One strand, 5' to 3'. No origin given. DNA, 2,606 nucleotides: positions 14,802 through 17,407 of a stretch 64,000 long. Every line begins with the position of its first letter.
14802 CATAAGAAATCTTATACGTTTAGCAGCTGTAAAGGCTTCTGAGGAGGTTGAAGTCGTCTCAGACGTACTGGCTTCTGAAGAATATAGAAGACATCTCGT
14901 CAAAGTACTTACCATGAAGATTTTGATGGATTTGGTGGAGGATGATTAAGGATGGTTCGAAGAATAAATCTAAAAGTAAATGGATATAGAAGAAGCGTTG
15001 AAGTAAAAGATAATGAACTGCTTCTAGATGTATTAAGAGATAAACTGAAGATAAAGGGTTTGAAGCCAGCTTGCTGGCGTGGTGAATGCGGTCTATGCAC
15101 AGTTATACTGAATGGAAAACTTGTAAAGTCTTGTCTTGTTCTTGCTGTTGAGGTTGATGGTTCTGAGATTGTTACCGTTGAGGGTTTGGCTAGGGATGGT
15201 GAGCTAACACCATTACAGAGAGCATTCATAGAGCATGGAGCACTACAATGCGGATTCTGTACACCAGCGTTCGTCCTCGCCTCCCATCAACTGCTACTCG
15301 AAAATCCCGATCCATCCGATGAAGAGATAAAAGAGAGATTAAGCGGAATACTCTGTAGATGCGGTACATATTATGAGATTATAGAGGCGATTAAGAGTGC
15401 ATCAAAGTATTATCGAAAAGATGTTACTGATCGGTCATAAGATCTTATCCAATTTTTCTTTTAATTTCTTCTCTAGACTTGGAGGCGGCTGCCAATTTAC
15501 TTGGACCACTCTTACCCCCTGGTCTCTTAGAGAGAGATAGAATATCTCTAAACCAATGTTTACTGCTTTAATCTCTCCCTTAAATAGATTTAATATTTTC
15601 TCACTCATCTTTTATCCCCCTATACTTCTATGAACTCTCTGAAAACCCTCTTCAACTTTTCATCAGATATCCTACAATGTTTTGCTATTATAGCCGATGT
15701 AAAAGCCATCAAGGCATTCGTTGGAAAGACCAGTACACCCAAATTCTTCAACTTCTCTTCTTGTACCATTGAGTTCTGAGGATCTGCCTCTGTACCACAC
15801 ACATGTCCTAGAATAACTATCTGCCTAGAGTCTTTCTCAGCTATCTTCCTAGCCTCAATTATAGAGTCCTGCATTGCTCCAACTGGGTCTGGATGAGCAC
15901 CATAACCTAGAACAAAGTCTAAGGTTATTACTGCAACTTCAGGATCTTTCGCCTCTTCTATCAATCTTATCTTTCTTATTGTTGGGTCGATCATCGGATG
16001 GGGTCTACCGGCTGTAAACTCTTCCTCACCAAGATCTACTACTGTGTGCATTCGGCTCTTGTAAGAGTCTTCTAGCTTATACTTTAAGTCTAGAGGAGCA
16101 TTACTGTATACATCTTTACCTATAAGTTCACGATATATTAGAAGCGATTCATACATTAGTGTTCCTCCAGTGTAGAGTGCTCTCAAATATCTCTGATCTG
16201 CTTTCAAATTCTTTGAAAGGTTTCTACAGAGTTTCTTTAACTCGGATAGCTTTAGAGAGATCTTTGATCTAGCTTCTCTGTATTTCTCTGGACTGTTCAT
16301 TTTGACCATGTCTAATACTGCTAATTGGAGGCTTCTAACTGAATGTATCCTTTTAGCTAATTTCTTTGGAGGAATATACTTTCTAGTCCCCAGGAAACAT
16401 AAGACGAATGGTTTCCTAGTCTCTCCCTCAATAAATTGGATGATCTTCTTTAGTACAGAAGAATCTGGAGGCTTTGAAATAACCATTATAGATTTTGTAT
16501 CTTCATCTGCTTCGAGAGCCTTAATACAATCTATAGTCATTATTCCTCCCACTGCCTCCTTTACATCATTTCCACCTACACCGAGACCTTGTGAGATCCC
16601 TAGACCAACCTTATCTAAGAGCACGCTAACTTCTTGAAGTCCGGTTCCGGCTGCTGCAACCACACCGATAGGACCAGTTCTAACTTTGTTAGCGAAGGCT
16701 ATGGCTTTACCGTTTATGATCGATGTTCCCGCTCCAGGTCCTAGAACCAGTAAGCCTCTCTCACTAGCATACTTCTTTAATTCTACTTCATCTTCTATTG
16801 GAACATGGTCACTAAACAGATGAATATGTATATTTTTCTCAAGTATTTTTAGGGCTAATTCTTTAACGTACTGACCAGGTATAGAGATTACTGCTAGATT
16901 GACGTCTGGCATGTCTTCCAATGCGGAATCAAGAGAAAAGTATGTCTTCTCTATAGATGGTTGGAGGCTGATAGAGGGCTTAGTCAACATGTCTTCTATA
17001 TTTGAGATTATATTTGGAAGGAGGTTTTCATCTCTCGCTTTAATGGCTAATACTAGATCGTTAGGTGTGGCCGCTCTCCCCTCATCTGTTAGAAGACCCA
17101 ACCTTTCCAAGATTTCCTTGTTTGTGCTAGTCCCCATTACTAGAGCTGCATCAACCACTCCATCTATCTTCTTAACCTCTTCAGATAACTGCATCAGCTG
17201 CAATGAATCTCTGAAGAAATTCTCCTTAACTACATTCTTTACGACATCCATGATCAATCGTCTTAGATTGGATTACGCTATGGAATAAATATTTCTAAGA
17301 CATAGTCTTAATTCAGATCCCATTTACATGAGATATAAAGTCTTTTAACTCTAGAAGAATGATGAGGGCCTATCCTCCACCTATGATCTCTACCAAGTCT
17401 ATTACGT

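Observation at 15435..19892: DUF1116 - DUF2877 - ubiquitin-like(GG) - FdrA - 57-aa ORF: an archaeal variant of the FdrA/YlbE/YlbF module with two extra small components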

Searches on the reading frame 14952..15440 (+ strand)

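Call 8: search_protein_families(library=pfam, proteins=[window:14952-15440:+], max_evalue=0.001)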
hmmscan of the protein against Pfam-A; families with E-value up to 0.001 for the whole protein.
window:14952-15440:+ (162 aa): 3 families
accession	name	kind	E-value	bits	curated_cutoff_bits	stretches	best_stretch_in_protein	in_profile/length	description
PF01799.25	Fer2_2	-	2.1e-29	101.9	30.3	1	75-148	1-75/75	[2Fe-2S] binding domain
PF00111.32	Fer2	-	7.6e-07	29.4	21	1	8-61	2-55/77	2Fe-2S iron-sulfur cluster binding domain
PF13085.11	Fer2_3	-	0.00046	20.6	27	1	38-79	49-89/107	2Fe-2S iron-sulfur cluster binding domain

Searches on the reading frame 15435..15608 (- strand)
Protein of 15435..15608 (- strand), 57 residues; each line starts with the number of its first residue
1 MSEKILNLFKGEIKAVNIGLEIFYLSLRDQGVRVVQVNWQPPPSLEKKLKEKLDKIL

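Call 5: search_protein_families(library=pfam, proteins=[window:15435-15608:-], max_evalue=0.1)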
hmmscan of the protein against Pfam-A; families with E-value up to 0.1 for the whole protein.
window:15435-15608:- (57 aa): 0 families

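Call 6: search_protein_families(library=ncbifam, proteins=[window:15435-15608:-], max_evalue=0.1)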
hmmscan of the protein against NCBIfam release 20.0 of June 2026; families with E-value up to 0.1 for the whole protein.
window:15435-15608:- (57 aa): 1 family
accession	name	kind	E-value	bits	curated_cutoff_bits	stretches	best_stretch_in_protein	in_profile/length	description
NF004760.0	PRK06091.1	subfamily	1.8e-05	23.5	433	1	5-55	503-553/555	acyl-CoA synthetase FdrA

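Call 24: search_solved_structures(query=window:15435-15608:-, max_evalue=10, show_alignments=2)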
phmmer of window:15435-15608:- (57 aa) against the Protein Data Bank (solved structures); distinct sequences matched with E-value up to 10: 8.
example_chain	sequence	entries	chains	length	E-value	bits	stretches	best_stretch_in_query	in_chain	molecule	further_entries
3dmy_A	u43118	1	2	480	0.19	15.5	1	13-55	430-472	Protein fdrA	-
43no_A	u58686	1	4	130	0.77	13.5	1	12-50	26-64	VEGFA_Binder-004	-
5eyk_A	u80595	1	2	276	1.4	12.7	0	3-53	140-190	Aurora kinase B-A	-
4c2w_A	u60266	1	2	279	1.5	12.6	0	3-53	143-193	AURORA KINASE B-A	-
5k3y_A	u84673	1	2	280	1.5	12.6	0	3-53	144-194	Aurora kinase B-A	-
2bfy_A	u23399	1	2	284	1.5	12.6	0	3-53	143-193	AURORA KINASE B-A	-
2bfx_A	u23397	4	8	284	1.6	12.6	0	3-53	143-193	AURORA KINASE B-A | SERINE/THREONINE-PROTEIN KINASE 12-A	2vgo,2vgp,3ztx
4c2v_A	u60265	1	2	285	1.6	12.6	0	3-53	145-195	AURORA KINASE B-A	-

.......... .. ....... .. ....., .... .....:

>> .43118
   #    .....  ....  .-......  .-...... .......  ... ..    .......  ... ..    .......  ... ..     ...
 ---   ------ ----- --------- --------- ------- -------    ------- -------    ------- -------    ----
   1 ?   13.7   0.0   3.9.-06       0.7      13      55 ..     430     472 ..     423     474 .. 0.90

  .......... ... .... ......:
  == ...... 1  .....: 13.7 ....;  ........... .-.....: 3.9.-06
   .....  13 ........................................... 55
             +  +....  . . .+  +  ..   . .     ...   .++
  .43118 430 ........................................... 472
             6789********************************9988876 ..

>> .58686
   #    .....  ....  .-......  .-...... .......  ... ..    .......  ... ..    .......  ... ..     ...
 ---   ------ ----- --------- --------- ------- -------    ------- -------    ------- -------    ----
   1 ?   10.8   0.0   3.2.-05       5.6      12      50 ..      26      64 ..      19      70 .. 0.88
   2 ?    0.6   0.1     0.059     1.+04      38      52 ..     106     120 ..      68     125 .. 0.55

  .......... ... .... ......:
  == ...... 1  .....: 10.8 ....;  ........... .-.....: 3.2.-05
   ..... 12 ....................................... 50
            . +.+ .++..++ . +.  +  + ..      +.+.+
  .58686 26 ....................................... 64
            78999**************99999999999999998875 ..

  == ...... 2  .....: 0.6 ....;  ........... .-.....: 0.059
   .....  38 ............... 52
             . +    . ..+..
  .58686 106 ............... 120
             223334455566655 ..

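Call 69: find_homologous_proteins(query=A5, max_evalue=0.001)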
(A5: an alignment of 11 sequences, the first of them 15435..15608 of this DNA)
Query A5 (11 sequences) (57 aa, profile of the alignment): 7429 proteins with E <= 0.001 among 8000 candidates; the best 120 are listed.
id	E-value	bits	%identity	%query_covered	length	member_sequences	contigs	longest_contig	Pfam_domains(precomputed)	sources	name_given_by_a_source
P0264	5.0e-23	98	50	95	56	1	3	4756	-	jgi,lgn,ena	jgi:hypothetical protein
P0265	6.3e-23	98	48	91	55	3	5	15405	-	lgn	-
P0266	6.3e-23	98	48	88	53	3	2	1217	-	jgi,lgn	jgi:hypothetical protein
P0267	9.5e-23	97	47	93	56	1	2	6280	-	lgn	-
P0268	1.5e-22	96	47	86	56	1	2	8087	-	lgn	-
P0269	1.5e-22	96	46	98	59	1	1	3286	-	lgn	-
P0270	1.6e-22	96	45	86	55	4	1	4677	-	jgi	jgi:hypothetical protein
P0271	1.6e-22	96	49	86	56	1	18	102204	-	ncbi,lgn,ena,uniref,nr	ncbi:hypothetical protein SAMN05660462_00834 [Proteiniborus ethanoligenes]|uniref:FdrA protein n=1 T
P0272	2.1e-22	96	62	88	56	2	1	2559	-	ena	-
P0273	2.3e-22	96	49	86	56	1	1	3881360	-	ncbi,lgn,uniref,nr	ncbi:fdrA domain protein [Proteiniborus sp. MB09-C3]|uniref:fdrA domain protein n=1 Tax=Proteiniboru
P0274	2.5e-22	96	44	95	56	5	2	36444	-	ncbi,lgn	-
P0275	2.6e-22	96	41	86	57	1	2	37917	-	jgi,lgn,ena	-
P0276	2.7e-22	96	44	95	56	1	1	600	-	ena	-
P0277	3.3e-22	95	62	88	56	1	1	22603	-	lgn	-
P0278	4.0e-22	95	45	86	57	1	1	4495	-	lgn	-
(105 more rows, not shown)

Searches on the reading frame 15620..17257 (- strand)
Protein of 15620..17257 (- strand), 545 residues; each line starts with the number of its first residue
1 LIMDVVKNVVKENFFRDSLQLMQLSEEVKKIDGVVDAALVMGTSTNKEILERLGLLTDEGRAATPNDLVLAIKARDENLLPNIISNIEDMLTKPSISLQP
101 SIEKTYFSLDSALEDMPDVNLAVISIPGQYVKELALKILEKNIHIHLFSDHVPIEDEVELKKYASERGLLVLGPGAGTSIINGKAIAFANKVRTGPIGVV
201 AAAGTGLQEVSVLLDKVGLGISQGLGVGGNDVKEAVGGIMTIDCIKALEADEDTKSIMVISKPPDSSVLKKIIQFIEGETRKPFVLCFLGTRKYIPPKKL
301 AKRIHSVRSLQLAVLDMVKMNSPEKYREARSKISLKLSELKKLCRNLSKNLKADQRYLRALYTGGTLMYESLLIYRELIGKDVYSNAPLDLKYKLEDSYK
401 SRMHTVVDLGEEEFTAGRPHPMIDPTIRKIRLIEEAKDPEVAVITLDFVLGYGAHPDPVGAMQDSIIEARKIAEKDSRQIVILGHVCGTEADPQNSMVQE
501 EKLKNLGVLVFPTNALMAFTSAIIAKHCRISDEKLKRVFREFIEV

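Call 5: search_protein_families(library=pfam, proteins=[window:15620-17257:-], max_evalue=0.1)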
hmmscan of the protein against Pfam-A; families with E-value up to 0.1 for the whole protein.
window:15620-17257:- (545 aa): 3 families
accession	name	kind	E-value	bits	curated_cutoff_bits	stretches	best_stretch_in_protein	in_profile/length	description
PF00549.24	Ligase_CoA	-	6.5e-29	101.1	24.5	1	361-518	1-122/128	CoA-ligase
PF02629.25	CoA_binding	-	2.6e-06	28.6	22.3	1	196-279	5-87/97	CoA binding domain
PF01408.29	GFO_IDH_MocA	-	0.056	14.6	24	0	105-169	50-114/120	Oxidoreductase family, NAD-binding Rossmann fold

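Call 6: search_protein_families(library=ncbifam, proteins=[window:15620-17257:-], max_evalue=0.1)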
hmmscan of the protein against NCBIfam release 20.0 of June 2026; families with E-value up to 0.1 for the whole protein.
window:15620-17257:- (545 aa): 4 families
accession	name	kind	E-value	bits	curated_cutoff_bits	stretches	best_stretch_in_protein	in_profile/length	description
NF004760.0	PRK06091.1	subfamily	4.1e-127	425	433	1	6-535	2-503/555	acyl-CoA synthetase FdrA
TIGR01019.1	sucCoAalpha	subfamily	2.1e-19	70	353.2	1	111-289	57-232/286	succinate--CoA ligase subunit alpha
NF004230.0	PRK05678.1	equivalog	2.2e-19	69.8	336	1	117-285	64-231/291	succinate--CoA ligase subunit alpha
TIGR02717.1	AcCoA-syn-alpha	equivalog_domain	2.1e-06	26.7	567.15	1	115-259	60-209/447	acetate--CoA ligase alpha subunit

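Call 23: search_solved_structures(query=window:15620-17257:-, max_evalue=0.01)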
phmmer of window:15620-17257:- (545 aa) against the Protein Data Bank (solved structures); distinct sequences matched with E-value up to 0.01: 23.
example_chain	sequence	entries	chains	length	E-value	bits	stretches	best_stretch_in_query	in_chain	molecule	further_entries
3dmy_A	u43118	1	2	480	8.2e-68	232.6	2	109-292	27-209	Protein fdrA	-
2yv2_A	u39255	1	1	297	6.7e-16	61.3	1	105-300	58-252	Succinyl-CoA synthetase alpha chain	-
2yv1_A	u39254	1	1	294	7.4e-14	54.6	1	117-286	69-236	Succinyl-CoA ligase [ADP-forming] subunit alpha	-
6mgg_A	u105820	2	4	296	7.6e-12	48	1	119-297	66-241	Succinate--CoA ligase [ADP-forming] subunit alpha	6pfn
6mel_A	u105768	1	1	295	6.4e-10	41.6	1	119-291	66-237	Succinate--CoA ligase subunit alpha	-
6hxq_A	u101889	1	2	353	1.4e-08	37.1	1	106-261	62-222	Citryl-CoA synthetase small subunit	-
6hxj_B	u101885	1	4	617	4.6e-08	35.5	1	105-290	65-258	ATP-citrate lyase alpha-subunit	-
2nu6_A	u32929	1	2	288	4.6e-07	32.2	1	121-290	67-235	Succinyl-CoA ligase [ADP-forming] subunit alpha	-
2nu7_A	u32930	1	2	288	1.1e-06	30.9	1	121-290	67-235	Succinyl-CoA ligase [ADP-forming] subunit alpha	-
1cqi_A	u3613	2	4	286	1.2e-06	30.8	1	121-290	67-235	PROTEIN (SUCCINYL-COA SYNTHETASE ALPHA CHAIN) | SUCCINYL-COA SYNTHETASE ALPHA CHAIN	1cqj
1jkj_A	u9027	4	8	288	1.4e-06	30.6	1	121-290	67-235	succinyl-CoA synthetase alpha subunit | SUCCINYL-COA SYNTHETASE, ALPHA SUBUNIT | PROTEIN (SUCCINYL-COA LIGASE)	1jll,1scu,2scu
2nu8_A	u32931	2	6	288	1.5e-06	30.5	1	121-290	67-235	Succinyl-CoA ligase [ADP-forming] subunit alpha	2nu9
2nua_A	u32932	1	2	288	1.8e-06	30.2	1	121-290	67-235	Succinyl-CoA ligase [ADP-forming] subunit alpha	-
3ufx_A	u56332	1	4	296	3.6e-05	25.9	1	118-297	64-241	succinyl-CoA synthetase alpha subunit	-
1oi7_A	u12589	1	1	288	3.7e-05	25.9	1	118-297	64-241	SUCCINYL-COA SYNTHETASE ALPHA CHAIN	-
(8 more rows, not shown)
